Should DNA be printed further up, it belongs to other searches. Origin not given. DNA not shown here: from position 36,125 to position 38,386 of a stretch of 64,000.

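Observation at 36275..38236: Apparent HemD-HemE fusion (uroporphyrinogen-III synthase + decarboxylase) whose linker contains a 7-nt homopolymer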

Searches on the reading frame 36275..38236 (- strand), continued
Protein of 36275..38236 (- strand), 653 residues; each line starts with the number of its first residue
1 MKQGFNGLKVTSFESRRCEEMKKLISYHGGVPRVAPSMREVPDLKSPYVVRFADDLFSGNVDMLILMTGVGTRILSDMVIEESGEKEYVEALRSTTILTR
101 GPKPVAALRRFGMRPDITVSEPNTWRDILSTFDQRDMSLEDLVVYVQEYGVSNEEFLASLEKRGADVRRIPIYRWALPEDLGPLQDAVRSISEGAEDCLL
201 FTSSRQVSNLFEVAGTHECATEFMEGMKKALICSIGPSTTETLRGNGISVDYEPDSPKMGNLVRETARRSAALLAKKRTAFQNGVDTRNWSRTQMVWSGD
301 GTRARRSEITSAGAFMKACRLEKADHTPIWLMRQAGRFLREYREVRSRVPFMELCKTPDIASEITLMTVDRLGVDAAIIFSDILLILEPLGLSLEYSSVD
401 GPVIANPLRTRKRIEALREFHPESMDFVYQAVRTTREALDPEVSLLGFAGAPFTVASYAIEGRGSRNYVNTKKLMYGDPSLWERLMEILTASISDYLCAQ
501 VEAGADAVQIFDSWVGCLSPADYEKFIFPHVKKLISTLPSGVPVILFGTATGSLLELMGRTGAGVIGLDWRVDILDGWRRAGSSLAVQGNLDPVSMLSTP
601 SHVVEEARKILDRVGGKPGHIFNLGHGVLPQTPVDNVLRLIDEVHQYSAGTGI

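Call 14: find_related_loci(query=A1, collection=genome_contigs, flank=6000)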
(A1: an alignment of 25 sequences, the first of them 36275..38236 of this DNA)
Query A1 (653 aa) in genome_contigs; peptide patterns used: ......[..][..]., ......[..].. (x = any residue, [..] = any of these).
600 stretches matched a pattern (row limit reached: there are more); 597 encode a relative of the query (tblastn E <= 1e-3); the best 80 are kept; 80 distinct loci.
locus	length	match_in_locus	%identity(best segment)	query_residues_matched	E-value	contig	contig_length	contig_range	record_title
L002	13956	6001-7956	93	1-652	0e+0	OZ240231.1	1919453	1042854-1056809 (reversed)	MAG: Thermodesulfobacteriota bacterium isolate c8c6e5a5-4c4e-4c66-95f7-eb3608dbd0ad genome assembly, chromosome: 1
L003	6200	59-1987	52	5-648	0e+0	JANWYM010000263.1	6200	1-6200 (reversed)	MAG: Abditibacteriales bacterium isolate SKYG70 NODE_263_length_6200_cov_3.624204, whole genome shotgun sequence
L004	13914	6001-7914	48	2-648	0e+0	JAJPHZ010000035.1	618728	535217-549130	MAG: Proteobacteria bacterium isolate Centralia_MAG_231 k107_3004929, whole genome shotgun sequence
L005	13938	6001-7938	48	1-648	0e+0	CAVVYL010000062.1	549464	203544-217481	MAG: uncultured Acidimicrobiia bacterium isolate MFD00962.bin.1.329 genome assembly, contig: contig_92, whole genome sho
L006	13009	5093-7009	48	3-647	0e+0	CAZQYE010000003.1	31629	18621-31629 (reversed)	MAG TPA_asm: uncultured Myxococcales bacterium isolate SRP162660_co1_320 genome assembly, contig: NODE_364_length_31629_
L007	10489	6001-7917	46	5-648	0e+0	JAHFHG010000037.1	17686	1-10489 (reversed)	MAG: Candidatus Omnitrophota bacterium isolate nzgw333 NODE_1892_length_17687_cov_4.926677, whole genome shotgun sequenc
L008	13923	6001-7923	48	2-649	0e+0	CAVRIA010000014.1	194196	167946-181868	MAG: uncultured bacterium isolate MFD05684.bin.1.163 genome assembly, contig: contig_67343, whole genome shotgun sequenc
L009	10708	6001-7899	46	4-648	0e+0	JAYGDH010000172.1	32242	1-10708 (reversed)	MAG: Pirellulaceae bacterium isolate OC3_3000m_MAG_123 OC3_3000m_contig_2529137, whole genome shotgun sequence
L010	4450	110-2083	48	3-648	0e+0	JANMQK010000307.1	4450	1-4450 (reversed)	MAG: Acidobacteriota bacterium isolate OTE_51_metabat_25 OTE_51_k141_2811208, whole genome shotgun sequence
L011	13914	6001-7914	48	4-648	0e+0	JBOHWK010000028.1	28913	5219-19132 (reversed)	MAG: Candidatus Binataceae bacterium isolate TC-S_metabat2.bin.46 k127_3279528, whole genome shotgun sequence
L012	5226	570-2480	47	4-646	0e+0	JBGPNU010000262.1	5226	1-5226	MAG: Candidatus Binatus sp. isolate OBJ_0618_7090110_207 k141_3474731_length_5226_cov_18.4466, whole genome shotgun sequ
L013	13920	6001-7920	47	4-649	0e+0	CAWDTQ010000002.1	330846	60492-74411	MAG: uncultured delta proteobacterium isolate MFD05377.bin.2.158 genome assembly, contig: contig_108884, whole genome sh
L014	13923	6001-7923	45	1-648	0e+0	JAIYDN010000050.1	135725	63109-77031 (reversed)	MAG: Planctomycetaceae bacterium isolate H1_MAG_00037 pond_H1_MAG_00037_000000000040, whole genome shotgun sequence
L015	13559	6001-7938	43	5-649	0e+0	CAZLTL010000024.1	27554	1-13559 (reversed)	MAG TPA_asm: uncultured bacterium isolate SRP300315_co1_21 genome assembly, contig: NODE_891_length_27554_cov_10.155424,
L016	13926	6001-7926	47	4-648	0e+0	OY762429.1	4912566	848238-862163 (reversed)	MAG: Terriglobia bacterium isolate aa40cff0-ace7-4b53-8087-0ef5d3f4acaf genome assembly, chromosome: 1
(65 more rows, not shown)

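Call 20: find_related_loci(query=A1, collection=metagenome_contigs, flank=3000)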
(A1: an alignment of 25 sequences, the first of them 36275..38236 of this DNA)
Query A1 (653 aa) in metagenome_contigs; peptide patterns used: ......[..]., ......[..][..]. (x = any residue, [..] = any of these).
600 stretches matched a pattern (row limit reached: there are more); 594 encode a relative of the query (tblastn E <= 1e-3); the best 80 are kept; 80 distinct loci.
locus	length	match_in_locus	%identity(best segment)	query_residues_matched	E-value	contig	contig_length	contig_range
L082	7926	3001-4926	59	5-648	0e+0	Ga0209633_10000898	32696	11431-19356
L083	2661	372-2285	49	3-648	0e+0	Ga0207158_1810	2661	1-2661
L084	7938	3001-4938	49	1-649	0e+0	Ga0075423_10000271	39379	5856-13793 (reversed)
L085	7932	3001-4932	48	5-649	0e+0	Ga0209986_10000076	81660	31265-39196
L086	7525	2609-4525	57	5-648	0e+0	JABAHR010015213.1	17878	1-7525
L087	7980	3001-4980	48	2-649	0e+0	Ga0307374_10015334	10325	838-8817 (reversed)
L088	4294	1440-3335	47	5-648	0e+0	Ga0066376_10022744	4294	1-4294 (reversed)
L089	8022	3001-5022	47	5-649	0e+0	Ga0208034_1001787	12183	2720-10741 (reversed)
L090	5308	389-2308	47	4-649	0e+0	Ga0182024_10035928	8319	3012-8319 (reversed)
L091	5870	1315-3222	46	2-649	0e+0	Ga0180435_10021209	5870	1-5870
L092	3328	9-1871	49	29-648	0e+0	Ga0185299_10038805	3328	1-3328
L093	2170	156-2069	46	5-649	0e+0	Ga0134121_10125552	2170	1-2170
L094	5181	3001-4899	47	8-650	0e+0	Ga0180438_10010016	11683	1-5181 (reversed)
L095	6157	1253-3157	47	5-648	0e+0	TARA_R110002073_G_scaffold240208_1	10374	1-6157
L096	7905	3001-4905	46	7-649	0e+0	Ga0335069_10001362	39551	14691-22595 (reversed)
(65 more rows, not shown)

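Call 21: search_protein_representatives(protein=window:36275-38236:-)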
Query: 653 residues. Proteins with E-value up to 0.001 (for the whole library): 16332; up to 1e-10: 8494; up to 1e-30: 2218. The best 150 are listed.
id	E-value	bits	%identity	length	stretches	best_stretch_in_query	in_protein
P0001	0.0e+00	1466.9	99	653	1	1-653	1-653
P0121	2.2e-237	806.0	57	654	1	3-649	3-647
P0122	1.2e-200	684.6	49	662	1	2-649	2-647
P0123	2.0e-187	640.9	48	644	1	3-648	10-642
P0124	1.1e-182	625.3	48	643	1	2-645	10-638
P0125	4.9e-182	623.1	47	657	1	4-649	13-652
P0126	1.2e-179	615.2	45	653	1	4-649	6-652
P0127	4.2e-166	570.5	45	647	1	5-648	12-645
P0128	3.5e-156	537.7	42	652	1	3-649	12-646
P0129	1.9e-146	505.5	43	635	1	8-647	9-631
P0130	5.5e-135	467.7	38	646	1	6-648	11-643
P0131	3.9e-127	441.7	38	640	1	4-644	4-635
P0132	6.6e-127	441.0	38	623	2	312-649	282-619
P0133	4.0e-126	438.4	48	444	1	200-649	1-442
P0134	6.2e-122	424.5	36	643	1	8-645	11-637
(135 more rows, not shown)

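Call 34: find_encoding_contigs(protein=P0007, flank=6000, max_places=1)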
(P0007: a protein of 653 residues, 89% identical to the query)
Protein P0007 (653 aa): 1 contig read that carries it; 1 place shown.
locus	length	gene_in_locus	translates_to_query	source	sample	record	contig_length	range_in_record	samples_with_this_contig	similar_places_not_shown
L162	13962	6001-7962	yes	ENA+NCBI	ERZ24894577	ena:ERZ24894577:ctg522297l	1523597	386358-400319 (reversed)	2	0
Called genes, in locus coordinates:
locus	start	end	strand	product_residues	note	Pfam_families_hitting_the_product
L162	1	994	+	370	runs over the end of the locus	PF01820:Dala_Dala_lig_N, PF02786:CPSase_L_D2, PF02222:ATP-grasp (weak), PF07478:Dala_Dala_lig_C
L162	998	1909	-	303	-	PF00892:EamA, PF03151:TPT (faint), PF00892:EamA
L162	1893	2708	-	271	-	PF01758:SBF, PF13593:SBF_like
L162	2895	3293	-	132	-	PF02472:ExbD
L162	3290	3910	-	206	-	PF01618:MotA_ExbB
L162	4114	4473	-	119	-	PF01740:STAS, PF13466:STAS_2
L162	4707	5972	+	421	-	PF00278:Orn_DAP_Arg_deC, PF02784:Orn_Arg_deC_N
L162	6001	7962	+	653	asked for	PF02602:HEM4, PF01208:URO-D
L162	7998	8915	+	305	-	PF00762:Ferrochelatase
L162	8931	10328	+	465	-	PF01266:DAO (faint), PF01593:Amino_oxidase, PF13450:NAD_binding_8, PF13454:NAD_binding_9 (faint)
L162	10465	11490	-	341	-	PF00296:Bac_luciferase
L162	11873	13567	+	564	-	PF07690:MFS_1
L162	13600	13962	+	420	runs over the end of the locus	PF08269:dCache_2 (weak)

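Call 35: find_encoding_contigs(protein=P0022, flank=6000, max_places=1)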
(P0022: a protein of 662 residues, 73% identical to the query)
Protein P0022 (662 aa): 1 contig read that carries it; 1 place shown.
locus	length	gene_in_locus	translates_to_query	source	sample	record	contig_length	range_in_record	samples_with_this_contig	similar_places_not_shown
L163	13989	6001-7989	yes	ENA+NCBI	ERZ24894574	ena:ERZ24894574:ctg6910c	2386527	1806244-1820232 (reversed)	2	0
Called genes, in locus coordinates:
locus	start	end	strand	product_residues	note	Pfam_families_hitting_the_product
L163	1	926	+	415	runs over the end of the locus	PF01820:Dala_Dala_lig_N, PF02222:ATP-grasp (faint), PF02786:CPSase_L_D2, PF07478:Dala_Dala_lig_C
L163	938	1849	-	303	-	PF00892:EamA, PF03151:TPT (faint), PF00892:EamA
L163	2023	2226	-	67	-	-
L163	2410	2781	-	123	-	PF01758:SBF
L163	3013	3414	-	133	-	PF02472:ExbD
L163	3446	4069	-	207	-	PF01618:MotA_ExbB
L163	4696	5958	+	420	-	PF00278:Orn_DAP_Arg_deC, PF01168:Ala_racemase_N (weak), PF02784:Orn_Arg_deC_N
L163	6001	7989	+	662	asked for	PF02602:HEM4, PF01208:URO-D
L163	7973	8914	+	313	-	PF00762:Ferrochelatase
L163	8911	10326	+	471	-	PF01266:DAO (faint), PF13450:NAD_binding_8, PF01593:Amino_oxidase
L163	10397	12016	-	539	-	PF12161:HsdM_N, PF02384:N6_Mtase, PF07669:Eco57I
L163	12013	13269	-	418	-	PF01420:Methylase_S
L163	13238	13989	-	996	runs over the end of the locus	PF04313:HSDR_N, PF00270:DEAD (weak), PF04851:ResIII, PF18766:SWI2_SNF2, PF22679:T1R_D3-like, PF12008:EcoR124_C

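Call 36: find_encoding_contigs(protein=P0081, flank=6000, max_places=2)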
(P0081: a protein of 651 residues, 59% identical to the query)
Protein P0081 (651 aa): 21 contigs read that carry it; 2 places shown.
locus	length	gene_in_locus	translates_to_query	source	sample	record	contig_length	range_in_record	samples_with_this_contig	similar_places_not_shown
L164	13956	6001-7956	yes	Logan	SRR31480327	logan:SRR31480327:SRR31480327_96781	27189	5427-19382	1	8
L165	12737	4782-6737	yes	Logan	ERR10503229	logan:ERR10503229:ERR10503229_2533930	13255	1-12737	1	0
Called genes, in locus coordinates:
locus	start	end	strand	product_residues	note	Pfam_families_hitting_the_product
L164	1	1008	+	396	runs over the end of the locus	PF00108:Thiolase_N, PF00109:ketoacyl-synt (weak), PF02803:Thiolase_C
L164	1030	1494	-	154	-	PF01643:Acyl-ACP_TE (faint), PF13279:4HBT_2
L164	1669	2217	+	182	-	-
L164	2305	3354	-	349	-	PF00296:Bac_luciferase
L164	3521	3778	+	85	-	PF04845:PurA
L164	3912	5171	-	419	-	PF00278:Orn_DAP_Arg_deC, PF02784:Orn_Arg_deC_N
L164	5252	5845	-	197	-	PF01323:DSBA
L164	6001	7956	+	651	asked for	PF02602:HEM4, PF01208:URO-D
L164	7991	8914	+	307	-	PF00762:Ferrochelatase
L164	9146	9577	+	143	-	PF01894:YjbQ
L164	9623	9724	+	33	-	-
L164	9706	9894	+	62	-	-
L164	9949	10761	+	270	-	PF07313:AmiA-like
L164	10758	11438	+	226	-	-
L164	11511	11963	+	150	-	-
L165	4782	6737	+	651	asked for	PF02602:HEM4, PF01208:URO-D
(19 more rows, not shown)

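Call 42: search_solved_structures(query=window:36275-38236:-, max_evalue=0.001)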
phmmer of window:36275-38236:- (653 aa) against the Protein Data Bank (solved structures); distinct sequences matched with E-value up to 0.001: 24.
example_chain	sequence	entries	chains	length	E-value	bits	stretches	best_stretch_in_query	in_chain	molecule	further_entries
4exq_A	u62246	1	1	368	2.3e-82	280.6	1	313-649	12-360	Uroporphyrinogen decarboxylase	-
6w2o_A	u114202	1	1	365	5.5e-81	276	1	315-648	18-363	Uroporphyrinogen decarboxylase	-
3cyv_A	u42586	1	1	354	2.4e-80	273.9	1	315-648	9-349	Uroporphyrinogen decarboxylase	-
2inf_A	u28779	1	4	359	3.3e-78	266.8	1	313-649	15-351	Uroporphyrinogen decarboxylase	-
4wsh_A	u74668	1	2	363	2.4e-77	264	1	314-649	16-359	Uroporphyrinogen decarboxylase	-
2eja_A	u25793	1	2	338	3.8e-77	263.3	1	316-646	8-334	Uroporphyrinogen decarboxylase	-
4zr8_A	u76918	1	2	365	6.2e-76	259.3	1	314-649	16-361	Uroporphyrinogen decarboxylase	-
1j93_A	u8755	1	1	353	4.5e-72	246.6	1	315-639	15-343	UROPORPHYRINOGEN DECARBOXYLASE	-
3gw3_A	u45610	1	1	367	8.7e-68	232.4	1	314-648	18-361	Uroporphyrinogen decarboxylase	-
3gw0_A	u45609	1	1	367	1.2e-67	232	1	314-648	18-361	Uroporphyrinogen decarboxylase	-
1r3q_A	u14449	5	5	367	1.2e-67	232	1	314-648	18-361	Uroporphyrinogen Decarboxylase | PROTEIN (UROPORPHYRINOGEN DECARBOXYLASE)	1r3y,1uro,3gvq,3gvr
3gvv_A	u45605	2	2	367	3.1e-67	230.6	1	314-648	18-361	Uroporphyrinogen decarboxylase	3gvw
1jph_A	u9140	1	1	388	3.4e-67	230.5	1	313-648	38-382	UROPORPHYRINOGEN DECARBOXYLASE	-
1r3w_A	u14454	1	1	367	4.3e-67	230.1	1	314-648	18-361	Uroporphyrinogen Decarboxylase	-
1r3v_A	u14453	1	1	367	4.3e-67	230.1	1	314-648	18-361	Uroporphyrinogen Decarboxylase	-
3d8n_A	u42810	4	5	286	1.3e-07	33.7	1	14-265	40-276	Uroporphyrinogen-III synthase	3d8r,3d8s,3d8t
1wcx_A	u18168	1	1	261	5.4e-07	31.6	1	15-265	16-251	Uroporphyrinogen III Synthase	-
1wcw_A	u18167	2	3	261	7.7e-07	31.1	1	15-265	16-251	Uroporphyrinogen III synthase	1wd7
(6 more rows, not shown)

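Call 51: predict_structure(alignment_id=A2)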
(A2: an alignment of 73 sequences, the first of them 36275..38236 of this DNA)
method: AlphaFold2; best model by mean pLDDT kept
length: 653 residues; sequences in the alignment: 73
mean_pLDDT: 90.8   pTM: 0.83
mean pLDDT of the five models: 90.8, 90.7, 90.7, 89.1, 88.9
residues with pLDDT >= 90: 462; 70-90: 163; 50-70: 25; < 50: 3
segments of 3 or more residues with pLDDT < 50: none
pLDDT, mean of each block of 10 residues (from residue 1): 82 91 95 92 81 95 94 91 93 96 92 92 78 90 90 86 95 84 94 96 90 85 94 91 92 88 93 95 93 83 80 96 94 70 81 91 93 93 93 78 88 96 96 96 96 96 85 96 98 98 97 91 98 98 94 96 95 95 93 91 95 93 79 87 90 50
secondary structure, 60 per line:
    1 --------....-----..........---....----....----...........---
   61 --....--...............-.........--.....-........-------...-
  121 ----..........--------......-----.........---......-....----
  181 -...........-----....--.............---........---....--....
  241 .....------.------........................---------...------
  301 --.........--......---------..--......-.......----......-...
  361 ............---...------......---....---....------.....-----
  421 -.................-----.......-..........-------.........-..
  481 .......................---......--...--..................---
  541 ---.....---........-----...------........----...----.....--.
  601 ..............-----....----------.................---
elements in order: E9-12 H18-27 E31-34 E39-42 H47-57 E63-66 H69-83 H85-93 E96-100 H102-109 E117-119 H125-134 E143-148 H154-162 E166-171 E173-176 H182-192 E198-201 H204-216 H220-227 E231-234 H237-245 H259-282 H303-311 H314-319 H333-338 H340-346 H351-356 H358-372 E376-378 H385-390 E394-397 E401-404 H411-415 H422-438 E444-450 H452-461 H469-477 H479-503 E507-512 H520-537 E544-548 H552-559 E565-567 H574-581 E586-588 H593-597 H600-614 E620-623 H634-650
